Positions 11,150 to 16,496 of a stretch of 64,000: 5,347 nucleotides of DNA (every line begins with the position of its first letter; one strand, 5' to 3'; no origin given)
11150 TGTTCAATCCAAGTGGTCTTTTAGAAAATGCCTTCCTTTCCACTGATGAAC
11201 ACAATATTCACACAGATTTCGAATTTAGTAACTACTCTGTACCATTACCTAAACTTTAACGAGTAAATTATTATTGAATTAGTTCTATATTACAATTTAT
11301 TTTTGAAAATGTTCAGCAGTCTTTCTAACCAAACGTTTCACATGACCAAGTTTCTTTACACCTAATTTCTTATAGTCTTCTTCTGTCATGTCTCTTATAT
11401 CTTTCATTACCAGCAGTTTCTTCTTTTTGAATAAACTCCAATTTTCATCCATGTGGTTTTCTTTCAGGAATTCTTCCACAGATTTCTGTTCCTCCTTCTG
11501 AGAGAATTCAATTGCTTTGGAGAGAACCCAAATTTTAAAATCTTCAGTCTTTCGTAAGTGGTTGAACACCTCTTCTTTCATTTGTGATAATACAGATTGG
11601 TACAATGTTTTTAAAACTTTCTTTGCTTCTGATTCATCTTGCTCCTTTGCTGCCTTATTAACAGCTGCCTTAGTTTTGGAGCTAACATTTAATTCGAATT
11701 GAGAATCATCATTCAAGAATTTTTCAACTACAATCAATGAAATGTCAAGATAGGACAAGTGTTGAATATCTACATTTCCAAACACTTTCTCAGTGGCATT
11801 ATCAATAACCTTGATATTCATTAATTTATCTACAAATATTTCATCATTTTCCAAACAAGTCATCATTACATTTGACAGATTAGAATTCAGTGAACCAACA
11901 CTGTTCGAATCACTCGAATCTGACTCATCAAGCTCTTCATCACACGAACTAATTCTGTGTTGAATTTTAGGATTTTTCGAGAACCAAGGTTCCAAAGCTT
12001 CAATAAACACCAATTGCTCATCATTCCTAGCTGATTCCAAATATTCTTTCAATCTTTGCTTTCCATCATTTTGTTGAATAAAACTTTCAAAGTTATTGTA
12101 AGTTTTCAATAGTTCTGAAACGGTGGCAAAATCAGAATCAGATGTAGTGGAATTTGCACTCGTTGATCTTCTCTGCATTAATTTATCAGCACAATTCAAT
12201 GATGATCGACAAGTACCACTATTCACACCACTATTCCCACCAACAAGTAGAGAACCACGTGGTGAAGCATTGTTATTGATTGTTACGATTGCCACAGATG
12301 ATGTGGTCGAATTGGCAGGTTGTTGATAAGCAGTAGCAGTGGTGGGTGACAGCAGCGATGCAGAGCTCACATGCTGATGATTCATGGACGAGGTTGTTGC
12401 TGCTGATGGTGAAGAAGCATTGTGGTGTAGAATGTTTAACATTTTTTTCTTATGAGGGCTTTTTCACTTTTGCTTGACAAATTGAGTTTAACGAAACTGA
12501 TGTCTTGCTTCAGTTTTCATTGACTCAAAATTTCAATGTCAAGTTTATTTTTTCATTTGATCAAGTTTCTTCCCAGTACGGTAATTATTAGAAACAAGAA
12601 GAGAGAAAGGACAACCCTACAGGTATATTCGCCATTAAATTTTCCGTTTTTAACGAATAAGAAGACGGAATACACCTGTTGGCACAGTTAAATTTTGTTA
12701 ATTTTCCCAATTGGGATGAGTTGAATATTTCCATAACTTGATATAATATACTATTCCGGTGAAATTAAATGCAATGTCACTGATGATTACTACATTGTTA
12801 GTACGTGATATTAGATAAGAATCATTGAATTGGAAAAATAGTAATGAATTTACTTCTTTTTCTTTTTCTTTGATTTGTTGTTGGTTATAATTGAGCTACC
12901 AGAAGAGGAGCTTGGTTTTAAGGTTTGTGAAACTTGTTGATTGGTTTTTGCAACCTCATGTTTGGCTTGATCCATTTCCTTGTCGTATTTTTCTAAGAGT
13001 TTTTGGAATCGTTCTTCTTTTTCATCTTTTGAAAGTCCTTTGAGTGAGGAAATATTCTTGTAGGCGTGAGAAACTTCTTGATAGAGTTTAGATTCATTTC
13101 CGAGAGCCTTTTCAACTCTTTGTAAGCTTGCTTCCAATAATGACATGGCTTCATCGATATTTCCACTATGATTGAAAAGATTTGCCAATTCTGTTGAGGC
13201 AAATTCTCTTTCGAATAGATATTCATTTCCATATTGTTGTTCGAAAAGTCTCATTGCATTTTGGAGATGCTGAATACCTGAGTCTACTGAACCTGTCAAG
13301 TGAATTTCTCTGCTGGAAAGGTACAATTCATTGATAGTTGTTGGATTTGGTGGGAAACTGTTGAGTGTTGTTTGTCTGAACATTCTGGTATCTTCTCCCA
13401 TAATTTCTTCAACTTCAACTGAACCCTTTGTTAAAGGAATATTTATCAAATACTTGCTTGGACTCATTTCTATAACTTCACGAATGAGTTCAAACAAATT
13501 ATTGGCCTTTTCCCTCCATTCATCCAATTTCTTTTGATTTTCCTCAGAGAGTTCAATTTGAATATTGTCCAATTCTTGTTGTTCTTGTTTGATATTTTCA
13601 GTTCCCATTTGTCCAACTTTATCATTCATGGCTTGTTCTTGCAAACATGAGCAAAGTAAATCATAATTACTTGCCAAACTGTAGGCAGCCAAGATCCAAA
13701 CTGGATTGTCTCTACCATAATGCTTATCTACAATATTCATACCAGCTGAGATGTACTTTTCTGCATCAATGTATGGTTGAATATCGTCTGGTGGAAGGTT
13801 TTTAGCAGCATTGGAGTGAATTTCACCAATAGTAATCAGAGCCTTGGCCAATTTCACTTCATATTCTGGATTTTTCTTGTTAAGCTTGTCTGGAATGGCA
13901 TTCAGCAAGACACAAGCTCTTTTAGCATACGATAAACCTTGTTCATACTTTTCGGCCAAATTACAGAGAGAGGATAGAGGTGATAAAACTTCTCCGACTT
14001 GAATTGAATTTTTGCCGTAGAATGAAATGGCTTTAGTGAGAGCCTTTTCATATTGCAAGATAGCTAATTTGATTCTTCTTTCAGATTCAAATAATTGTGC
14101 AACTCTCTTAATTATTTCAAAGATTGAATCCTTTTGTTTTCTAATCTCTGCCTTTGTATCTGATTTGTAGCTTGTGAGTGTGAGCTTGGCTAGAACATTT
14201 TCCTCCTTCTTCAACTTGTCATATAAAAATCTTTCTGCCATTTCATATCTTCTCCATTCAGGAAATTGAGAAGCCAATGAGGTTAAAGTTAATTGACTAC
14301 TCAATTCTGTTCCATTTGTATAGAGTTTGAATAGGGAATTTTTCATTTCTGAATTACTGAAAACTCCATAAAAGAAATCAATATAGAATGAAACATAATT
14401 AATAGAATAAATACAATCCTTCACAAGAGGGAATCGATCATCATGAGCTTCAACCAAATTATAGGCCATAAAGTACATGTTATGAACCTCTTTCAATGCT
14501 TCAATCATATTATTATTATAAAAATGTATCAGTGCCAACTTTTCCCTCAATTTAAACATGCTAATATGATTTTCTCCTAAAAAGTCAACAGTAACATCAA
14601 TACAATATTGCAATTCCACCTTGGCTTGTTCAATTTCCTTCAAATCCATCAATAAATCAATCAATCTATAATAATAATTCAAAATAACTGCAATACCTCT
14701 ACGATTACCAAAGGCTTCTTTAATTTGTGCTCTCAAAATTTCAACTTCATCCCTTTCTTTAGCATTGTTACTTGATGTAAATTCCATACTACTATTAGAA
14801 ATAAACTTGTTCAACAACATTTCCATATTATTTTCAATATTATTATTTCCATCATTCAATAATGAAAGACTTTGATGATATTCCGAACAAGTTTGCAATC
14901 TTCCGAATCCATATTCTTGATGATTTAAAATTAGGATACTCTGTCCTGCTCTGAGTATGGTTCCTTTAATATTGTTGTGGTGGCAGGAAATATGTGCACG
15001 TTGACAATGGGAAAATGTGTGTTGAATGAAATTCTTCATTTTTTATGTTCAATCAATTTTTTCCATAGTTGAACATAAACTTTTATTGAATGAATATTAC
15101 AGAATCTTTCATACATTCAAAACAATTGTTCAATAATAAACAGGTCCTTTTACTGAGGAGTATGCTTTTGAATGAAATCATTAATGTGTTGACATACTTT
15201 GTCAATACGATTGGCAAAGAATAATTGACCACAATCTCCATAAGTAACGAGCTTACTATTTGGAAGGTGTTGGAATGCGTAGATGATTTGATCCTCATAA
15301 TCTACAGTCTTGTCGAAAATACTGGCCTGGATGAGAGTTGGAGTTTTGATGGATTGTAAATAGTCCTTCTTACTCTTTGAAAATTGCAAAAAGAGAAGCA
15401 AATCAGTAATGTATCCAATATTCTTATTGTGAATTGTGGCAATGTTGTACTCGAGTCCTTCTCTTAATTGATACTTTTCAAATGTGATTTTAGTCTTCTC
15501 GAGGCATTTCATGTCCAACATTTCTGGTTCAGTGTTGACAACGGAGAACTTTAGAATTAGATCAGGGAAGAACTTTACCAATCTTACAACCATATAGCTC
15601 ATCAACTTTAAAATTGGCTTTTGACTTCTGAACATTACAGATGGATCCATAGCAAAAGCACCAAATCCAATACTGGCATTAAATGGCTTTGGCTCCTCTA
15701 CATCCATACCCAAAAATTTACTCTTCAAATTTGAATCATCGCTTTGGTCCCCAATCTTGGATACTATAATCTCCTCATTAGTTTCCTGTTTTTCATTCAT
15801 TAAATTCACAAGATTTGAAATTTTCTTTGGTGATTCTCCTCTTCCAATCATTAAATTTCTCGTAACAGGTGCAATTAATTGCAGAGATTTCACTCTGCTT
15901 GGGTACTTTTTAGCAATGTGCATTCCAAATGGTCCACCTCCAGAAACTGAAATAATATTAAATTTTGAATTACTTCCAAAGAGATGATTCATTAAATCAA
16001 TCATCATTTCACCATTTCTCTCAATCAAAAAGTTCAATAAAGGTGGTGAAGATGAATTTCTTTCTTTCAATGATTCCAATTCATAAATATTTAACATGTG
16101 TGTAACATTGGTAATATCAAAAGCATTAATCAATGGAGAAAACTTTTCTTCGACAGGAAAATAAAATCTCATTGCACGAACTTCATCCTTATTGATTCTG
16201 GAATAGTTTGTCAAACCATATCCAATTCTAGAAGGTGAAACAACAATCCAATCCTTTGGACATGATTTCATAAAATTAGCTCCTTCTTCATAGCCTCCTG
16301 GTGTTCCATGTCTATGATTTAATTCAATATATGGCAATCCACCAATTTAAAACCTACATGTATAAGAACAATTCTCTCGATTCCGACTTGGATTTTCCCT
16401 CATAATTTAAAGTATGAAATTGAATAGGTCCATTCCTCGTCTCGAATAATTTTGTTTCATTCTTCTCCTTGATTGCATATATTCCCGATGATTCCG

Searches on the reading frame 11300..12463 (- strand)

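Call 26: search_protein_families(library=pfam, proteins=[window:11300-12463:-], max_evalue=0.001)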
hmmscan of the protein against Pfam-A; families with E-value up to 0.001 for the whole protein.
window:11300-12463:- (388 aa): 3 families
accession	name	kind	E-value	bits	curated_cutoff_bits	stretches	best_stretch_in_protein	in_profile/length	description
PF00536.37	SAM_1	-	2e-08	34.9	23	1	325-380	4-58/64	SAM domain (Sterile alpha motif)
PF00615.24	RGS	-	0.00011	23.1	23.9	0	246-305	54-110/117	Regulator of G protein signaling domain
PF07647.24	SAM_2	-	0.00079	20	20.5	0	326-381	6-61/66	SAM domain (Sterile alpha motif)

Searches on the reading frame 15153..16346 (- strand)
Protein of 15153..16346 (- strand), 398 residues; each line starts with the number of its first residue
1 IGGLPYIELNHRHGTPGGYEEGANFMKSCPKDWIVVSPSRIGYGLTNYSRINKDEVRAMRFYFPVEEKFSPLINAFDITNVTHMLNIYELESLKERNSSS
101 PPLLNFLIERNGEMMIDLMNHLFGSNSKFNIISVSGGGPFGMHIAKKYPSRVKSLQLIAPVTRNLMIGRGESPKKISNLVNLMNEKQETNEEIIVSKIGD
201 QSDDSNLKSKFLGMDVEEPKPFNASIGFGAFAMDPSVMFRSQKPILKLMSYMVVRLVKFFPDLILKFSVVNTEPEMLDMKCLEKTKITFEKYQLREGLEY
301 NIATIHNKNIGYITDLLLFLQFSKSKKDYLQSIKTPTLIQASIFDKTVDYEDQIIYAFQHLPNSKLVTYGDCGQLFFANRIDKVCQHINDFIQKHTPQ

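Call 26: search_protein_families(library=pfam, proteins=[window:15153-16346:-], max_evalue=0.001)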
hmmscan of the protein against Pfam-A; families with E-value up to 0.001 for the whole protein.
window:15153-16346:- (398 aa): 1 family
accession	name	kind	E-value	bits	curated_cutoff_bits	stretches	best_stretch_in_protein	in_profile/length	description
PF00561.26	Abhydrolase_1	-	6.9e-06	26.3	25.8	0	126-163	68-110/245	alpha/beta hydrolase fold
